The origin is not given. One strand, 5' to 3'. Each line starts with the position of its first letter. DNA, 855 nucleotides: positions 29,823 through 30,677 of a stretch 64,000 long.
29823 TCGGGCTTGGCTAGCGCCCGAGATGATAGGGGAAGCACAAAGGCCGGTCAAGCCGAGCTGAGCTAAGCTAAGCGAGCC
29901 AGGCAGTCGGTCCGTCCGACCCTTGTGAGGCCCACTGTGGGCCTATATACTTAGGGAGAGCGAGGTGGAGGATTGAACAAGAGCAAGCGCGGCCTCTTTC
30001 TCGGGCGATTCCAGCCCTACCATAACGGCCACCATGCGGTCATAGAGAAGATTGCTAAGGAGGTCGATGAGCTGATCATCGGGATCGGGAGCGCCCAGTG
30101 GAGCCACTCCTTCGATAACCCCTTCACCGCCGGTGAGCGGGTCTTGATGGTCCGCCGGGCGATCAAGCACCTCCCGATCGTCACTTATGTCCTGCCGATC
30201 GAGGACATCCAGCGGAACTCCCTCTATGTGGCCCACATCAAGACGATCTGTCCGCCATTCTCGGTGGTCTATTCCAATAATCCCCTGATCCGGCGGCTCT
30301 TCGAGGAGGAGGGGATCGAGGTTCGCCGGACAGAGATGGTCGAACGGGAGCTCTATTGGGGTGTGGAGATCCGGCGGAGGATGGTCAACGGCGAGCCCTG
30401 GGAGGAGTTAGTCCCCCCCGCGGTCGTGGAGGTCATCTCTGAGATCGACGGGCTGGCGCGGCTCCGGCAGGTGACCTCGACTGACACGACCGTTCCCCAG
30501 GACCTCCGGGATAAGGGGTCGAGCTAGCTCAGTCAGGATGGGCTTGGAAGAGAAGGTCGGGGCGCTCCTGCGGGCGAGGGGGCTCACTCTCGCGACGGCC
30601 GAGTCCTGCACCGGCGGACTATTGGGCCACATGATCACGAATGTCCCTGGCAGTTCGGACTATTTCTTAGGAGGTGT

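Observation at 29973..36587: NAD salvage and phosphorylation neighbourhood built around an archaeal-type NMNAT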

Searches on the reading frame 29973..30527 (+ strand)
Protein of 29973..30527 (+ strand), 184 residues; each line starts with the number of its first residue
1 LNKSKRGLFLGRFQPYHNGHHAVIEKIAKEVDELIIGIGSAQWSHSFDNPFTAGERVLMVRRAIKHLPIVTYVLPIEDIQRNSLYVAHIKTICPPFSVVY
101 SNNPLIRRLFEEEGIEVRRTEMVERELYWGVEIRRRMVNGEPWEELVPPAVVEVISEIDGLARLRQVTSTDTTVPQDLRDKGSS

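Call 3: search_protein_families(library=pfam, proteins=[window:29973-30527:+], max_evalue=0.01)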
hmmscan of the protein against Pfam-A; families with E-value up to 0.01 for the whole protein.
window:29973-30527:+ (184 aa): 2 families
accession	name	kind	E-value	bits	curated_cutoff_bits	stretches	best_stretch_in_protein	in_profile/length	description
PF01467.32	CTP_transf_like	-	2.7e-16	60.4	21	1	8-70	1-63/133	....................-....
PF08218.17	Citrate_ly_lig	-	0.0054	16.9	20.9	0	14-73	9-63/182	Citrate lyase ligase C-terminal domain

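Call 4: search_protein_families(library=ncbifam, proteins=[window:29973-30527:+], max_evalue=0.01)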
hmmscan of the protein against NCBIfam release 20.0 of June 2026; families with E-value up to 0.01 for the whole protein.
window:29973-30527:+ (184 aa): 21 families
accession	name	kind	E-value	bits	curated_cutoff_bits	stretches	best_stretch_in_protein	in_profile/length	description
NF002243.0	PRK01153.1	subfamily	2.8e-74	248.4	127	1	5-173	1-172/175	nicotinamide-nucleotide adenylyltransferase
TIGR01527.1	arch_NMN_Atrans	equivalog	1.7e-73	245.6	181.2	1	6-168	1-166/167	nicotinamide-nucleotide adenylyltransferase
TIGR00125.1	cyt_tran_rel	domain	1.3e-15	57.3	27.7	1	6-65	1-60/65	adenylyltransferase/cytidyltransferase family protein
NF003786.0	PRK05379.1-2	equivalog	4.6e-14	52.4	397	1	8-66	18-76/354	bifunctional nicotinamide-nucleotide adenylyltransferase/Nudix hydroxylase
NF003788.0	PRK05379.1-5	equivalog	1.2e-13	51.1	354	1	8-90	9-92/351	bifunctional nicotinamide-nucleotide adenylyltransferase/Nudix hydroxylase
NF003789.0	PRK05379.2-1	equivalog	2e-11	43.5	355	1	6-69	9-72/312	bifunctional nicotinamide mononucleotide adenylyltransferase/ADP-ribose pyrophosphatase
NF003791.0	PRK05379.2-3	equivalog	2.9e-11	43.2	409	1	3-89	4-92/340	bifunctional nicotinamide-nucleotide adenylyltransferase/Nudix hydroxylase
NF000839.0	PRK00071.1-1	equivalog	3.5e-09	36.9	187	1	4-71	6-74/219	nicotinate-nucleotide adenylyltransferase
NF003790.0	PRK05379.2-2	equivalog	7.5e-09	35.1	403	1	5-62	20-77/354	bifunctional nicotinamide mononucleotide adenylyltransferase/ADP-ribose pyrophosphatase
NF010365.0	PRK13793.1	equivalog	9.2e-09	35.2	198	1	8-62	8-62/196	nicotinate-nicotinamide nucleotide adenylyltransferase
TIGR00482.1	TIGR00482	equivalog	4.5e-08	33.4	112.45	1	8-85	1-79/194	nicotinate (nicotinamide) nucleotide adenylyltransferase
NF003785.0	PRK05379.1-1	equivalog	1e-07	31.5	418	1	8-77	6-75/347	bifunctional nicotinamide-nucleotide adenylyltransferase/Nudix hydroxylase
TIGR01526.1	nadR_NMN_Atrans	equivalog_domain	2.6e-07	30.2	341.15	1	5-65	2-62/325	nicotinamide-nucleotide adenylyltransferase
TIGR01510.1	coaD_prev_kdtB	equivalog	3.3e-07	30.4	103.3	1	7-71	2-63/155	pantetheine-phosphate adenylyltransferase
NF000840.1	PRK00071.1-3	equivalog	2.9e-06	26.9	150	1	3-69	5-73/201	nicotinate-nucleotide adenylyltransferase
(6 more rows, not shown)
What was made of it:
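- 29973..30527 (+): nadM: stand-alone archaeal-type nicotinamide/nicotinate mononucleotide adenylyltransferase, 184 aa, TTG start. Call 4: TIGR01527 245.6 bits (cut-off 181.2).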

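Call 42: search_solved_structures(query=window:29973-30527:+, max_evalue=0.00001, show_alignments=2)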
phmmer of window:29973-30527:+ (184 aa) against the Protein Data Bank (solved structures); distinct sequences matched with E-value up to 0.00001: 10.
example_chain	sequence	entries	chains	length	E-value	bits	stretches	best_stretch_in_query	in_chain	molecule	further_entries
1f9a_A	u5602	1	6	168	7.7e-65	221.1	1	6-171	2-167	HYPOTHETICAL PROTEIN MJ0541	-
4yp7_A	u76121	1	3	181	4.9e-53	182.7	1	5-170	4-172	Nicotinamide-nucleotide adenylyltransferase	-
1ej2_A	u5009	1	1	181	1.7e-52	180.9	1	5-170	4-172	NICOTINAMIDE MONONUCLEOTIDE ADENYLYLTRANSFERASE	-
4yp5_A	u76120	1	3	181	1.8e-52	180.9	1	5-170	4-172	Nicotinamide-nucleotide adenylyltransferase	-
1m8g_A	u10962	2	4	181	4.7e-52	179.5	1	5-170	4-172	Nicotinamide-nucleotide Adenylyltransferase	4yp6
1m8j_A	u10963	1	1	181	1.2e-51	178.1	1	5-170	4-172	Nicotinamide-nucleotide Adenylyltransferase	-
1m8f_A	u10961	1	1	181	1.2e-51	178.1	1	5-170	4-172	nicotinamide-nucleotide adenylyltransferase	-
1hyb_A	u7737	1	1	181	4.3e-51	176.4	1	5-170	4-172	NICOTINAMIDE MONONUCLEOTIDE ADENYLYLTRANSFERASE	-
1m8k_A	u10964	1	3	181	4.5e-51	176.3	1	5-170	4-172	Nicotinamide-nucleotide Adenylyltransferase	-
2qjo_A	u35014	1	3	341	2.4e-06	30.6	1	3-66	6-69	Bifunctional NMN adenylyltransferase/Nudix hydrolase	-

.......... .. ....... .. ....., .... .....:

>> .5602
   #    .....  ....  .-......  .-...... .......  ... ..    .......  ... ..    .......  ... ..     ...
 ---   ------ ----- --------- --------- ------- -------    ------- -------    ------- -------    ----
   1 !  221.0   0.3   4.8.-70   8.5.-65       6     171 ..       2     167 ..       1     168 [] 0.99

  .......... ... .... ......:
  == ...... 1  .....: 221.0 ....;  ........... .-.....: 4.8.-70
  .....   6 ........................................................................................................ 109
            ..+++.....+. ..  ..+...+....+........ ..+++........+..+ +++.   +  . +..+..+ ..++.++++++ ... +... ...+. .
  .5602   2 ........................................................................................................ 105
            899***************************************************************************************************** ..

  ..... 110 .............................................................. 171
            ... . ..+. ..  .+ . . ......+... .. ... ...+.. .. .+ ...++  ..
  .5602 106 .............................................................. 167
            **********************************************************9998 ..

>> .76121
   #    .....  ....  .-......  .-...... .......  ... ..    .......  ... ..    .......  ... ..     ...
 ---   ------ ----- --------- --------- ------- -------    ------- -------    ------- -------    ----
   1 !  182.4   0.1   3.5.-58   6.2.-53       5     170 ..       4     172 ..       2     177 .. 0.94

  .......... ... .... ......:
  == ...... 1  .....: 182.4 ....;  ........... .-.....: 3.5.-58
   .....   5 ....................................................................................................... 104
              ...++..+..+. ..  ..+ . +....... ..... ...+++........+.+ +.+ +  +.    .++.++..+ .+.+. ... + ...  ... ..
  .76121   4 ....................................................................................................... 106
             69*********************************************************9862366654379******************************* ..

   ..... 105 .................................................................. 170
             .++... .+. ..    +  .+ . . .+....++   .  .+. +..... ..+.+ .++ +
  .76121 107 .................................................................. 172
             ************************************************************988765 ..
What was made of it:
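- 29973..30527 (+): Call 42: E 7.7e-65 to MJ0541 (1F9A).
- On Archaeal-type NMN adenylyltransferase (NadM, TIGR01527): EIRRRM aligns with MJ0541, though the preceding Ser and Thr of MJ0541 are Trp and Val here (call 42).
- Closest known: Archaeal NMN adenylyltransferase MJ0541 / MTH150. Same: The HxGH motif and the EIRRRM segment are conserved (call 42).
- Checked: It scores 221 bits (E 7.7e-65) against M. jannaschii MJ0541, PDB 1F9A (call 42).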

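Call 57: find_homologous_proteins(query=window:29973-30527:+)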
Query window:29973-30527:+ (184 aa): 6345 proteins with E <= 0.001 among 6451 candidates; the best 120 are listed.
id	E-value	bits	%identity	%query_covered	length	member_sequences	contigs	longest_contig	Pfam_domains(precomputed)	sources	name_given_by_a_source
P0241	2.8e-118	410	100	100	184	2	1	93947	PF01467.33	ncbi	-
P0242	8.3e-107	373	91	99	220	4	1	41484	PF01467.33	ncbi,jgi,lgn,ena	jgi:nicotinamide-nucleotide adenylyltransferase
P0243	1.2e-103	362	87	99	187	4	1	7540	PF01467.33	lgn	-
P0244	2.5e-103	361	94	92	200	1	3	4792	PF01467.33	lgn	-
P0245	2.5e-103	361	89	97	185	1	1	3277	PF01467.33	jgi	jgi:nicotinamide-nucleotide adenylyltransferase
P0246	2.3e-102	358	87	98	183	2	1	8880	PF01467.33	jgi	-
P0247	7.6e-101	353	88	98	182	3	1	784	PF01467.33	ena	-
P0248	1.6e-99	349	87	98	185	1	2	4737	PF01467.33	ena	-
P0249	9.4e-98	343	83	98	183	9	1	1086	PF01467.33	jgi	jgi:nicotinamide-nucleotide adenylyltransferase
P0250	7.9e-97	340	87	94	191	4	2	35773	PF01467.33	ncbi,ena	-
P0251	1.0e-96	340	84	98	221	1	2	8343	PF01467.33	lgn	-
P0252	1.5e-94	333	85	95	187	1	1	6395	PF01467.33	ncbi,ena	-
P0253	2.3e-92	326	82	95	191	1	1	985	PF01467.33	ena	-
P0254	1.8e-88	313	77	98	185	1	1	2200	PF01467.33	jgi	jgi:nicotinamide-nucleotide adenylyltransferase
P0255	4.1e-88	312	77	98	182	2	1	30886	PF01467.33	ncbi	-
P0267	3.4e-66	240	62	91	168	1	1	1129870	PF01467.33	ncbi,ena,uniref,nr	ncbi:nicotinamide-nucleotide adenylyltransferase [uncultured Methanoregula sp.]|uniref:nicotinamide-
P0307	8.0e-65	236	60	91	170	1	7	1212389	PF01467.33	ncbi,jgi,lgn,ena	-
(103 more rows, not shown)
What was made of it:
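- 29973..30527 (+): Call 57: outside its own clade, the nearest named relatives are Methanoregula and Methanomicrobiales NMNATs at about 62% identity (plus one Fraserbacteria entry at 61%).
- Tried and rejected: The 120 best NadM hits are all single-domain (call 57).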

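Call 58: find_encoding_contigs(protein=P0267, flank=5000, max_places=1)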
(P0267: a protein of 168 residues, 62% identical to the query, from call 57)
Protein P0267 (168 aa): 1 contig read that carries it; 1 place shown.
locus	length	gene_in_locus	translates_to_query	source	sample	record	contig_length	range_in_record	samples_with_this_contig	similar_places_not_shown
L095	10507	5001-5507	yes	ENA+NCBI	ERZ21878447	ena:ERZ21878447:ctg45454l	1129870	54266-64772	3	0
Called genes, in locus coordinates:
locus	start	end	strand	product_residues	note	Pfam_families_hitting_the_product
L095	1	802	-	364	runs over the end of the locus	PF04406:TP6A_N, PF20768:Topo_VI_alpha, PF21180:TOP6A-Spo11_Toprim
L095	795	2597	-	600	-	PF02518:HATPase_c, PF13589:HATPase_c_3 (weak), PF09239:Topo-VIb_trans, PF18000:Top6b_C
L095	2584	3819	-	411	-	PF13393:tRNA-synt_His, PF00587:tRNA-synt_2b, PF03129:HGTP_anticodon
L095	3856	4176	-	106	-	-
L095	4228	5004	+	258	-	PF00731:AIRC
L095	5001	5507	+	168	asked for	PF01467:CTP_transf_like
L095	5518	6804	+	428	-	-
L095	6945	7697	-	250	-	PF00149:Metallophos, PF12850:Metallophos_2 (weak)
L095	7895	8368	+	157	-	-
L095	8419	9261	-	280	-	PF07694:5TM-5TMR_LYT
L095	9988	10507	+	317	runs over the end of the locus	PF01609:DDE_Tnp_1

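Call 59: find_encoding_contigs(protein=P0307, flank=5000, max_places=1)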
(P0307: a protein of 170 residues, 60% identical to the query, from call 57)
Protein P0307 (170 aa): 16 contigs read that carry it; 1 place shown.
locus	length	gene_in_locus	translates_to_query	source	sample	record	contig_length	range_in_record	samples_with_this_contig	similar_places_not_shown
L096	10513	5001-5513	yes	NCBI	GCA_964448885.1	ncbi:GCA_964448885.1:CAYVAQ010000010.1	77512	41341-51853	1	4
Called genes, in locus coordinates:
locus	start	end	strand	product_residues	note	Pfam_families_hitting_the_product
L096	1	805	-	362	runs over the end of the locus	PF04406:TP6A_N, PF20768:Topo_VI_alpha, PF21180:TOP6A-Spo11_Toprim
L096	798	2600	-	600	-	PF02518:HATPase_c, PF13589:HATPase_c_3 (weak), PF09239:Topo-VIb_trans, PF18000:Top6b_C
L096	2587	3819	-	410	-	PF13393:tRNA-synt_His, PF00587:tRNA-synt_2b, PF03129:HGTP_anticodon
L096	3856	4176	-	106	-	-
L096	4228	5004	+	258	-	PF00731:AIRC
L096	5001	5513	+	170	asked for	PF01467:CTP_transf_like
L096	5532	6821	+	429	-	-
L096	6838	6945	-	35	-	-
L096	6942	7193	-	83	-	PF02697:VAPB_antitox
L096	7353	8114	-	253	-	PF00149:Metallophos, PF12850:Metallophos_2 (weak)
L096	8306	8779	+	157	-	-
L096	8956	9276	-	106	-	-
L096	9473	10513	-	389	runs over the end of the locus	PF01926:MMR_HSR1, PF02421:FeoB_N, PF08438:YGR210-like_G4, PF02824:TGS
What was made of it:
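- In methanogens with the closest NadM, no HD gene is adjacent (calls 58, 59).
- Tried and rejected: An AIRC/LarB-like gene is there instead (calls 58, 59).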

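Call 92: find_encoding_contigs(protein=P0241, flank=1000, max_places=2)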
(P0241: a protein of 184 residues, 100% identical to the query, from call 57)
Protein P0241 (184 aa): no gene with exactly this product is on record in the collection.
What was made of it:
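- Tried and rejected: Look-up of the window's own contig through the 100% identical NadM (P0241) failed (call 92).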
